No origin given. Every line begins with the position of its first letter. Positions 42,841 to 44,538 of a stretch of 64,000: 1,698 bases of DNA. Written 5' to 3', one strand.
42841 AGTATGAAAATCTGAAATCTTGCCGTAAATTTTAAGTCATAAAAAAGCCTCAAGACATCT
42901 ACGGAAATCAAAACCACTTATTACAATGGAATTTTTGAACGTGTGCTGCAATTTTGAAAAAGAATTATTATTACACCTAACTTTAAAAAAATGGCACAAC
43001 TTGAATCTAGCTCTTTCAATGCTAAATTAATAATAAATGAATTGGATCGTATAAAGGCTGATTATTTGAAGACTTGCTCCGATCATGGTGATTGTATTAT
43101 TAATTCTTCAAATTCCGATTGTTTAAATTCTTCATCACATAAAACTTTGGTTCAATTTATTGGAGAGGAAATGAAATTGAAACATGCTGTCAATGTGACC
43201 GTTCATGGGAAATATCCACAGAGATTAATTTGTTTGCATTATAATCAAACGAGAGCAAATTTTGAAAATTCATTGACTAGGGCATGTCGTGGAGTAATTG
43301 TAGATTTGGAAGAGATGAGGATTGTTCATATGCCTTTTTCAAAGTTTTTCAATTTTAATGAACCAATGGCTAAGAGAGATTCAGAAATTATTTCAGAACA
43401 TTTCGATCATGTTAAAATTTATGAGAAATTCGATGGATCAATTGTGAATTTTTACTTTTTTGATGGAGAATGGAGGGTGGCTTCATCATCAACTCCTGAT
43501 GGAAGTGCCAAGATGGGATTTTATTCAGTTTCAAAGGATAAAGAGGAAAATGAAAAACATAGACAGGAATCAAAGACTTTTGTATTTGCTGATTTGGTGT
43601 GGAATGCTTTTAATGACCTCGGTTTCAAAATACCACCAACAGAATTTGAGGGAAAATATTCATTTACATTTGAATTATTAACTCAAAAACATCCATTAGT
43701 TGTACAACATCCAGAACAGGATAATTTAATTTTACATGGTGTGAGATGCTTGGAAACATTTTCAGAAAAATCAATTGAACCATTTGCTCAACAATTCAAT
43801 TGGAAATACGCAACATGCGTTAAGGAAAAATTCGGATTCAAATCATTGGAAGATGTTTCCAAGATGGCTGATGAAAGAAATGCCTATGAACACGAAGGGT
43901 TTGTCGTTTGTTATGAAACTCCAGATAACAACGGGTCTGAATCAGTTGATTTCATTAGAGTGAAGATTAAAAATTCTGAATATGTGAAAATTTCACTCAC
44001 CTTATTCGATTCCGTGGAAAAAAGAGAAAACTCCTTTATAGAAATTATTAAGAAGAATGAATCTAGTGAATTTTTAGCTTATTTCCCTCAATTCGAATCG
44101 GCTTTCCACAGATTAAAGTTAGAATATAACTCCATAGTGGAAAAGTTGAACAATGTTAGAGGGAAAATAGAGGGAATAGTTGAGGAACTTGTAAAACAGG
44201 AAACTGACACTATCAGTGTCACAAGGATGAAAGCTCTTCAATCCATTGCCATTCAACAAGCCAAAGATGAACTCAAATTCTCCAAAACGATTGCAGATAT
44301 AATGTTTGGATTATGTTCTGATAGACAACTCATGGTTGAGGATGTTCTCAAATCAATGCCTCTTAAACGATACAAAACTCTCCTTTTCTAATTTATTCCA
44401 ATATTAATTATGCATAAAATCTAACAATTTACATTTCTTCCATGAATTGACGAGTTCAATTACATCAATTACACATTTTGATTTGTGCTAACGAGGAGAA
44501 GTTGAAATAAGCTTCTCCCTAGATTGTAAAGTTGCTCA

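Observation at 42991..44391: T4 Rnl1-family ATP-dependent RNA ligase gene in a eukaryotic nuclear context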

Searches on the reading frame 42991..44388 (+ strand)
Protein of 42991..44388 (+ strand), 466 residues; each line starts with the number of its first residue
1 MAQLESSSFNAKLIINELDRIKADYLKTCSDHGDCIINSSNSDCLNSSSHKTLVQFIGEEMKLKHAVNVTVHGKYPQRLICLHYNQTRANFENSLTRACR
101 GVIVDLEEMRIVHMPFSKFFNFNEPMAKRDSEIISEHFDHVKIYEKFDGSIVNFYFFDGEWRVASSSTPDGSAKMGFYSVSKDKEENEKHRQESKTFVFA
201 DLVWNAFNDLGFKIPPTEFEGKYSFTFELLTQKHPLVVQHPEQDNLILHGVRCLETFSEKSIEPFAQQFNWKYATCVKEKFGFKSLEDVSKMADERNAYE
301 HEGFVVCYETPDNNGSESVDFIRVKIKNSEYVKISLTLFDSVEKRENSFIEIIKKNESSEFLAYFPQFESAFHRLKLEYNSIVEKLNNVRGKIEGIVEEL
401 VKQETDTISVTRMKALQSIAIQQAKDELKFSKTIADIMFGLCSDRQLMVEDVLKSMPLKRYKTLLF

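Call 3: search_protein_families(library=pfam, proteins=[window:42991-44388:+], max_evalue=1)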
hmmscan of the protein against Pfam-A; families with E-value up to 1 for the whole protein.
window:42991-44388:+ (466 aa): 3 families
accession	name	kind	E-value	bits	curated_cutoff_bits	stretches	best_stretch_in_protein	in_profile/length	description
PF09511.15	RNA_lig_T4_1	-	2e-30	106.8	28.3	1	99-331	2-227/227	RNA ligase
PF13082.11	DUF3931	-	0.077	13.5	25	1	291-313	27-49/66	Protein of unknown function (DUF3931)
PF11985.13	Phage_Mu_Gp27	-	0.1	13.4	28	1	370-424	42-96/173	Bacteriophage Mu, Gp27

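Call 4: search_protein_families(library=ncbifam, proteins=[window:42991-44388:+], max_evalue=1)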
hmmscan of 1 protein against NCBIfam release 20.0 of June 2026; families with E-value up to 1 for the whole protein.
window:42991-44388:+ (466 aa): 2 families
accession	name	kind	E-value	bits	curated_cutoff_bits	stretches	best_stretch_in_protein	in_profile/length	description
TIGR02308.1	RNA_lig_T4_1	equivalog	4e-06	26.2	242.25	1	96-463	49-367/373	T4 RnlA family RNA ligase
NF040542.1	rSAM_RCCLKC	equivalog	0.024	13.8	450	1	324-415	44-130/423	arsinothricin biosynthesis radical SAM protein ArsL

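Call 5: search_solved_structures(query=window:42991-44388:+, max_evalue=10, show_alignments=3)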
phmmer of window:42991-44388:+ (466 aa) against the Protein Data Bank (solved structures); distinct sequences matched with E-value up to 10: 2.
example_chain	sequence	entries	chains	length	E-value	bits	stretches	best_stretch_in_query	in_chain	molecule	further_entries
3ngw_A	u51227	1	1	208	0.41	12.8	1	74-126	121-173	Molybdopterin-guanine dinucleotide biosynthesis protein A (MobA)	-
4mli_A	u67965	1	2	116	1.7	10.8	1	105-172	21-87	Fibronectin binding protein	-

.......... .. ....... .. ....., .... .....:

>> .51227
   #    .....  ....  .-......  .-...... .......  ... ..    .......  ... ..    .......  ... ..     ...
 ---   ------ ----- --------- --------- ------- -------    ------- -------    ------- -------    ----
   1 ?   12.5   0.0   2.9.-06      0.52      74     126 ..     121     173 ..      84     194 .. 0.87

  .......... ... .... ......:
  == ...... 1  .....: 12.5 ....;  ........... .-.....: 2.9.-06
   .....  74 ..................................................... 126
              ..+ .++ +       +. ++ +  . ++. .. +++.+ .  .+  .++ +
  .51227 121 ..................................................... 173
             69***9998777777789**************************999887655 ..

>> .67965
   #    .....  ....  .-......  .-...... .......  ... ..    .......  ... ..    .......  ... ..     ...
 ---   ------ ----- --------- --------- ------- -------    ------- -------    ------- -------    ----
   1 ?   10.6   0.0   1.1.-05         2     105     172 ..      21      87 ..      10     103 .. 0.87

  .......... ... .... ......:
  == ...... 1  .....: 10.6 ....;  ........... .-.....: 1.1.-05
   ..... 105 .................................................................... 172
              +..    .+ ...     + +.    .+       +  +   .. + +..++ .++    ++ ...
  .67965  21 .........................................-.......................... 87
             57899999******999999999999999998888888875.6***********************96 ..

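Call 6: find_homologous_proteins(query=window:42991-44388:+, max_evalue=0.001)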
Query window:42991-44388:+ (466 aa): 9 proteins with E <= 0.001 among 3367 candidates.
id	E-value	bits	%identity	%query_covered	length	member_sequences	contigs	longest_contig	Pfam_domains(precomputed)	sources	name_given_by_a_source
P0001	0.0e+0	1049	100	100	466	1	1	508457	PF09511.16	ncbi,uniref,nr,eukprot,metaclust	ncbi:predicted protein [Naegleria gruberi]|uniref:Predicted protein n=1 Tax=Naegleria gruberi TaxID=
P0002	9.7e-260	880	85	100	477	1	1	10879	PF09511.16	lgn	-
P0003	9.3e-155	534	57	89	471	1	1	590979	PF09511.16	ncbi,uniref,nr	ncbi:hypothetical protein C9374_006299 [Naegleria lovaniensis]|uniref:T4 RNA ligase 1-like N-termina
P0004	1.2e-147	511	58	87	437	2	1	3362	PF09511.16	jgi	-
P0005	3.1e-146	506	55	88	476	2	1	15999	PF09511.16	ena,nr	nr:unnamed protein product [Naegleria fowleri]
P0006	1.0e-40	158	29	87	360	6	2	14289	PF09511.16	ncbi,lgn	ncbi:MAG: T4 RnlA family RNA ligase [Cyanobacteria bacterium J06621_3]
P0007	7.2e-32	129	31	68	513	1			PF09511.16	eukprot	eukprot:TRINITY_DN9795_c0_g1_i1.p1 TRINITY_DN9795_c0_g1~~TRINITY_DN9795_c0_g1_i1.p1 ORF type:complet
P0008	3.4e-28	117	27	85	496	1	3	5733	PF09511.16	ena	-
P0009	1.8e-27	115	27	77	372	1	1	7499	PF09511.16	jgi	jgi:hypothetical protein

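Call 7: find_encoding_contigs(protein=window:42991-44388:+, flank=5000, max_places=4)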
Protein window:42991-44388:+ (466 aa): no gene with exactly this product is on record in the collection.

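Call 10: search_solved_structures(query=A1, max_evalue=1, show_alignments=4)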
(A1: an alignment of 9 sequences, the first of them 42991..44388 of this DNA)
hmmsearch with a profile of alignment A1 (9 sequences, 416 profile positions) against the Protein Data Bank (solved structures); distinct sequences matched with E-value up to 1: 5.
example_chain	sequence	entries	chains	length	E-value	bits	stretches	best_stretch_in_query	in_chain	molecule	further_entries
2c5u_A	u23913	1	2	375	2.5e-16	62.7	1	84-409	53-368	RNA LIGASE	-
9do4_B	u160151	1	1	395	2.9e-16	62.5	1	83-377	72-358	RNA ligase 1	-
5tt6_A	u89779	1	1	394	4.9e-15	58.5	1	83-409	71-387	T4 RNA ligase 1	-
9qw7_A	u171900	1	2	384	0.0041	19.2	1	84-270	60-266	tRNA ligase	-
7c4j_C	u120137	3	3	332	0.92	11.4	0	273-389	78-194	Transcription regulatory protein SNF6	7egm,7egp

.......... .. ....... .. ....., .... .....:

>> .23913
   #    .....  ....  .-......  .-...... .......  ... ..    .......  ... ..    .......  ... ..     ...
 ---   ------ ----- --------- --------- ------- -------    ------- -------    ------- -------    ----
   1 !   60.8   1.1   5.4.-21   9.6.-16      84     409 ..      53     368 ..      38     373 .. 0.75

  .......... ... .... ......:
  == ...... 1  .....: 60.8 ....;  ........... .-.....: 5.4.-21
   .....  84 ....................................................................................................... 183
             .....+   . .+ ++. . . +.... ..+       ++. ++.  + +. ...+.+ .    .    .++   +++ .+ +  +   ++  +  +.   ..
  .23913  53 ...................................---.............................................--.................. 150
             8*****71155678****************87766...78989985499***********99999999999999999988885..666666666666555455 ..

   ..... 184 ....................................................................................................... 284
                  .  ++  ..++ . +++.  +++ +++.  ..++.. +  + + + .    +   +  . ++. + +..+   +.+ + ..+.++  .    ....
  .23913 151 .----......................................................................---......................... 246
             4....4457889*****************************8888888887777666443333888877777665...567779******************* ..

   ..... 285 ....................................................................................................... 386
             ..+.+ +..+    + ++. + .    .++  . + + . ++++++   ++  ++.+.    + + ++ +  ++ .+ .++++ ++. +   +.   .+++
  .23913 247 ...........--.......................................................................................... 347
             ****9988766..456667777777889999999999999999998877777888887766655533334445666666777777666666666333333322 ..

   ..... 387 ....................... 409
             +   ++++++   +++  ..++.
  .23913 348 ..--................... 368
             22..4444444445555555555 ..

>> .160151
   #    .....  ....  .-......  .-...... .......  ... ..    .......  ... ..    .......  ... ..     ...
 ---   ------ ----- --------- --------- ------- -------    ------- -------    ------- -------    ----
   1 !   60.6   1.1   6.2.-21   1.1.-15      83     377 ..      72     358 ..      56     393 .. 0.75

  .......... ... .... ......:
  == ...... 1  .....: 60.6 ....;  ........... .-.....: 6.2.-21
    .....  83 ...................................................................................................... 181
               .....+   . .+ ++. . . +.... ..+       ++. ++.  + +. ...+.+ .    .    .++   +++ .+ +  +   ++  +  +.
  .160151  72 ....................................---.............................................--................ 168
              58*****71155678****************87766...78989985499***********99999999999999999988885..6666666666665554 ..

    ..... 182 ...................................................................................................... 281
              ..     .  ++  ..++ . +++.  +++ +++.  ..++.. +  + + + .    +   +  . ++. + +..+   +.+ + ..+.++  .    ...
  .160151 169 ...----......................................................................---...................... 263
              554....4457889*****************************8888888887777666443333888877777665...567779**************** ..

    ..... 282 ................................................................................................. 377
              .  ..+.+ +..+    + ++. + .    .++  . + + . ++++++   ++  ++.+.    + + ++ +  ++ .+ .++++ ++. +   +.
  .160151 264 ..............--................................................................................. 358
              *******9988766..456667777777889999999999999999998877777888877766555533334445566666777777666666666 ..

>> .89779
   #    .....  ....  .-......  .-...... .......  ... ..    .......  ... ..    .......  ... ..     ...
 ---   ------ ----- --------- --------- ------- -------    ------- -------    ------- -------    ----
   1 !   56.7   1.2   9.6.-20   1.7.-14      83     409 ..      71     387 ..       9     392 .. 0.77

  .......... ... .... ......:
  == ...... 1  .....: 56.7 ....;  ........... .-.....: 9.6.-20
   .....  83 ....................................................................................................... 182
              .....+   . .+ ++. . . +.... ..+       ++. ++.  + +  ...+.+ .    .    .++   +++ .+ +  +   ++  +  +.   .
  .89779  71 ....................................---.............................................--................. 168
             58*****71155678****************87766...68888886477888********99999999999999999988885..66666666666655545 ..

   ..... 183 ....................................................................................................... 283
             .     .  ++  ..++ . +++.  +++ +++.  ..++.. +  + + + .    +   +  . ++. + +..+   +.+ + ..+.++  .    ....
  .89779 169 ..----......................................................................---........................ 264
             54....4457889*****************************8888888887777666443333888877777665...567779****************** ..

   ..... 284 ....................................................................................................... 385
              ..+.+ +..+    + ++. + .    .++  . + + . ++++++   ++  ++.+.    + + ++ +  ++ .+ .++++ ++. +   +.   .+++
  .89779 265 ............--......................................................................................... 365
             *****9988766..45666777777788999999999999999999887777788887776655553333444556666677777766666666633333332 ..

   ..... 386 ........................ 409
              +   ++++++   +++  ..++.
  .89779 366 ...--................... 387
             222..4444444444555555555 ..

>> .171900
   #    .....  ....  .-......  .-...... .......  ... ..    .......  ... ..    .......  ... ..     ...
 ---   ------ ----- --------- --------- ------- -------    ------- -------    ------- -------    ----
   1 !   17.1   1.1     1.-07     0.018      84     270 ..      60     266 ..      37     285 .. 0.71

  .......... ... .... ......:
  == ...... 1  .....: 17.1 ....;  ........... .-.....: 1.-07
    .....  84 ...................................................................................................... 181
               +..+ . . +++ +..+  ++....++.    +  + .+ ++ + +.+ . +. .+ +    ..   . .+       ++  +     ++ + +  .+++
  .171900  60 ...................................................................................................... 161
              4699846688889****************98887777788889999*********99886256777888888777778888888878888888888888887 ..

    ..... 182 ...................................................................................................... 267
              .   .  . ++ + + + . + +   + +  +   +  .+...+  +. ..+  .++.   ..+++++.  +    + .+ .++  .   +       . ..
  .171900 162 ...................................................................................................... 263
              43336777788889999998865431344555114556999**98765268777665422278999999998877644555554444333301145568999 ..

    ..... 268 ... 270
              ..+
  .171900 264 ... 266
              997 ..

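Call 15: list_cluster_members(proteins=[P0001, P0007, P0006])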
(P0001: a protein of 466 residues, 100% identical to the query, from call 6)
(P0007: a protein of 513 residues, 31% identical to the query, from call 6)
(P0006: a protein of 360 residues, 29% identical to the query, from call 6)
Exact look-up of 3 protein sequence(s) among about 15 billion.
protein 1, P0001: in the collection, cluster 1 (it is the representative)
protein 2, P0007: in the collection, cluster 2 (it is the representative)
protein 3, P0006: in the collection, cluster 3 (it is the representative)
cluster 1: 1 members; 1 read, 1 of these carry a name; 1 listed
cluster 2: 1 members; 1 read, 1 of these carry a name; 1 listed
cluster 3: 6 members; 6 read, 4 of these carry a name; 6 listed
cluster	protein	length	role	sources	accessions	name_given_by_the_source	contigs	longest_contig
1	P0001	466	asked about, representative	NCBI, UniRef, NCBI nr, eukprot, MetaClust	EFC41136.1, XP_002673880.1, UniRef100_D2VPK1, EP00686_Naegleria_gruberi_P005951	predicted protein [Naegleria gruberi] | Predicted protein n=1 Tax=Naegleria gruberi TaxID=5762 RepID=D2VPK1_NAEGR | uncharacterized protein NAEGRDRAFT_51245 [Naegleria gruberi]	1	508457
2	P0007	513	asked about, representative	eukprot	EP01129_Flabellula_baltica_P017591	TRINITY_DN9795_c0_g1_i1.p1 TRINITY_DN9795_c0_g1~~TRINITY_DN9795_c0_g1_i1.p1 ORF ...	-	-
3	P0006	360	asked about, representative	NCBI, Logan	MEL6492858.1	MAG: T4 RnlA family RNA ligase [Cyanobacteria bacterium J06621_3]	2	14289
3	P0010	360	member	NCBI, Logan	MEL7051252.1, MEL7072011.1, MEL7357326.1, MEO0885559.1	MAG: T4 RnlA family RNA ligase [Cyanobacteria bacterium J06588_5]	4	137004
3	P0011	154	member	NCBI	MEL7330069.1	MAG: RNA ligase, partial [Cyanobacteria bacterium J06559_1]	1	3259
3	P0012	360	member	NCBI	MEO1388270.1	MAG: T4 RnlA family RNA ligase [Cyanobacteria bacterium J06634_6]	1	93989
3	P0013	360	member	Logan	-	-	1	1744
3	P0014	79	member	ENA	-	-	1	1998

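Call 22: search_protein_representatives(alignment_id=A1)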
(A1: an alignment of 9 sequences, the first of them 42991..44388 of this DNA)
Query: 9 sequences, 416 profile positions. Proteins with E-value up to 0.001 (for the whole library): 14170; up to 1e-10: 9259; up to 1e-30: 2828. The best 150 are listed.
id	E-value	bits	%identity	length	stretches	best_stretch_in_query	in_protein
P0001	7.4e-180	614.6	-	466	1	5-412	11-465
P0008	4.0e-145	500.2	-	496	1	24-415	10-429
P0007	2.5e-142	491.0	-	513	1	5-415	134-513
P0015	9.8e-121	419.9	-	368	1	34-412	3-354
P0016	1.8e-120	419.0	-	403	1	29-413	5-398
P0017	9.2e-119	413.4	-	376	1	34-413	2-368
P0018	1.8e-118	412.4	-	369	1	35-412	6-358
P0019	5.9e-118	410.7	-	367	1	36-375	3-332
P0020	7.1e-118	410.4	-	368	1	34-405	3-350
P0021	2.3e-117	408.8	-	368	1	34-412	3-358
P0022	6.4e-117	407.3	-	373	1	34-349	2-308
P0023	5.3e-111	387.8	-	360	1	34-356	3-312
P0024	3.5e-110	385.1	-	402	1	30-354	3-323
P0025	5.2e-110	384.6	-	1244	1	25-413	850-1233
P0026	6.0e-109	381.0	-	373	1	42-413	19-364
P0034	2.0e-106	372.7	-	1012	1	13-363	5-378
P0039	4.1e-105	368.4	-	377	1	32-414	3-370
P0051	1.8e-101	356.4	-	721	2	134-412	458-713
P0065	4.8e-99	348.4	-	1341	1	24-349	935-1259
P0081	2.1e-97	343.0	-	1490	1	28-352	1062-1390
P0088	7.1e-97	341.3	-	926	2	26-187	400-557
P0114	7.6e-94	331.3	-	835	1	14-361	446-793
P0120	2.1e-93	329.8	-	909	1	34-340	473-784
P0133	5.2e-92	325.2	-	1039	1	29-341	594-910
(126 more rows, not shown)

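Call 23: predict_structure(alignment_id=A1)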
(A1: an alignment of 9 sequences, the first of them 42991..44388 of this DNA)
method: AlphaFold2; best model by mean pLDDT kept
length: 466 residues; sequences in the alignment: 9
mean_pLDDT: 81.2   pTM: 0.73
mean pLDDT of the five models: 81.2, 76.0, 72.4, 68.7, 67.7
residues with pLDDT >= 90: 187; 70-90: 180; 50-70: 75; < 50: 24
segments of 3 or more residues with pLDDT < 50: 1-6, 34-48
pLDDT, mean of each block of 10 residues (from residue 1): 51 93 89 46 41 90 89 94 78 82 94 82 82 90 88 94 90 72 62 76 93 93 92 62 84 87 93 93 93 87 86 56 84 60 67 70 71 84 92 91 86 90 92 88 78 80 84
secondary structure, 60 per line:
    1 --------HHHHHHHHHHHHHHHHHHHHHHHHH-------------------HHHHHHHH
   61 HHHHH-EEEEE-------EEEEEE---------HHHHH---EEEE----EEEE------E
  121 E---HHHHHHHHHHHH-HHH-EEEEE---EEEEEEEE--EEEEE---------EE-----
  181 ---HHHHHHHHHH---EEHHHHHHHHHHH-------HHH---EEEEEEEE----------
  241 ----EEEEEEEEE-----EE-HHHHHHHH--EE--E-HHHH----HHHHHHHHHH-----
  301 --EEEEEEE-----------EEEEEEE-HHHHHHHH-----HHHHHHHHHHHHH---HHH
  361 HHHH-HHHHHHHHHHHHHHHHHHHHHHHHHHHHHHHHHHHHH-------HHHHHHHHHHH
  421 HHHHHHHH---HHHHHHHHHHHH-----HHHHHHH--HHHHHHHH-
elements in order: H9-33 H53-65 E67-71 E79-84 H94-98 E102-105 E110-113 H125-136 E142-146 E150-157 E160-164 H184-193 H199-209 E223-230 E245-253 H262-269 H278-281 H286-295 E303-309 E321-327 H329-336 H342-354 H358-364 H366-402 H410-428 H432-443 H449-455 H458-465

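Call 24: search_dna_similar(query=window:42991-44388:+, collection=phages, mode=protein, max_evalue=0.001, max_rows=25)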
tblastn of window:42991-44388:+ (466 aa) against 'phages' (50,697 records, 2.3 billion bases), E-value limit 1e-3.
Records with a match: 81; places in all: 81; records where one place covers at least 80% of the query: 0.
Best place of each record, by identity: <60% 81.
By first word of the organism name: Streptomyces 40; Bacillus 16; Sinorhizobium 7; Arthrobacter 7; Pseudomonas 3; uncultured 2; Vibrio 1; Tunturiibacter 1; Rhodobacter 1; Paraglaciecola 1; and 2 more.
By host as written in the record: Streptomyces griseus ATCC 10137 16; Bacillus anthracis Sterne 8; Sinorhizobium meliloti 7; Arthrobacter sp. ATCC 21022 7; - 5; Bacillus anthracis 4; Streptomyces mirabilis NRRL B-2400 4; Streptomyces sanglieri UNT16F27A 3; and 18 more.
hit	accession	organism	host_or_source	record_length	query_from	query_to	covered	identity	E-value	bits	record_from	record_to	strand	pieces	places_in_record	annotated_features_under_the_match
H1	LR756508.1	uncultured phage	metagenomic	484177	64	392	71%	25.4%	3e-19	97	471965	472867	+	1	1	record has no annotation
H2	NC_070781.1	Streptomyces phage Tomas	Streptomyces sanglieri UNT16F27A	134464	59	404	74%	23.4%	5e-4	49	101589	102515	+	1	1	200: RNA ligase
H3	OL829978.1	Streptomyces phage Tomas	Streptomyces sanglieri UNT16F27A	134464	59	404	74%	23.4%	5e-4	49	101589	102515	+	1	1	200: RNA ligase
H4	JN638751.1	Bacillus phage G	Bacillus megaterium str. ATCC 43725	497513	67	367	65%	26.3%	3e-8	63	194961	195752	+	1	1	265: gp265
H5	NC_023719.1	Bacillus phage G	Bacillus megaterium str. ATCC 43725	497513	67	367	65%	26.3%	3e-8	63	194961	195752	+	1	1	265: RNA ligase and tail fiber protein attachment catalyst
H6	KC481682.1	Bacillus phage vB_BanS-Tsamsa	Bacillus anthracis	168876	74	406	71%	23.4%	6e-5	52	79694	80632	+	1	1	hypothetical protein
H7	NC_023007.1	Bacillus phage vB_BanS-Tsamsa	Bacillus anthracis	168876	74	406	71%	23.4%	6e-5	52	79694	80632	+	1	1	RNA ligase and tail fiber protein attachment catalyst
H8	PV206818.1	Vibrio phage vB_CoeS_P1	Vibrio hepatarius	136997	59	383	70%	23.7%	3e-9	66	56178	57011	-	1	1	RNA ligase and tail fiber protein attachment catalyst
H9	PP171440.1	Streptomyces phage DekoNeimoidia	soil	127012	74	334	56%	28.4%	3e-6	56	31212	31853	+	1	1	record has no annotation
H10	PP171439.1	Streptomyces phage Byblos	soil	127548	74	334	56%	28.4%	3e-6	56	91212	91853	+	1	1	record has no annotation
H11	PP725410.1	Streptomyces phage GiJojo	Streptomyces mirabilis NRRL B-2400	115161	67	339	59%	26.9%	2e-9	66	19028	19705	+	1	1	52: RNA ligase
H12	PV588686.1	Streptomyces phage pSt2308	Streptomyces turgidiscabies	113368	67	339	59%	26.8%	2e-9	66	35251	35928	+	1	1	RNA ligase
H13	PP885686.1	Tunturiibacter phage Tunturi_3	Tunturiibacter psychrotolerans X5P2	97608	65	380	68%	22.9%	2e-4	50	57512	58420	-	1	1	RNA ligase and tail fiber protein attachment catalyst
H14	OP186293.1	Rhodobacter phage RcXuper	Rhodobacter capsulatus YW1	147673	91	375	61%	25.3%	3e-6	56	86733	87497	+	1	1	RNA ligase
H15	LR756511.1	uncultured phage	metagenomic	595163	59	376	68%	22.7%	1e-7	60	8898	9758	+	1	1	record has no annotation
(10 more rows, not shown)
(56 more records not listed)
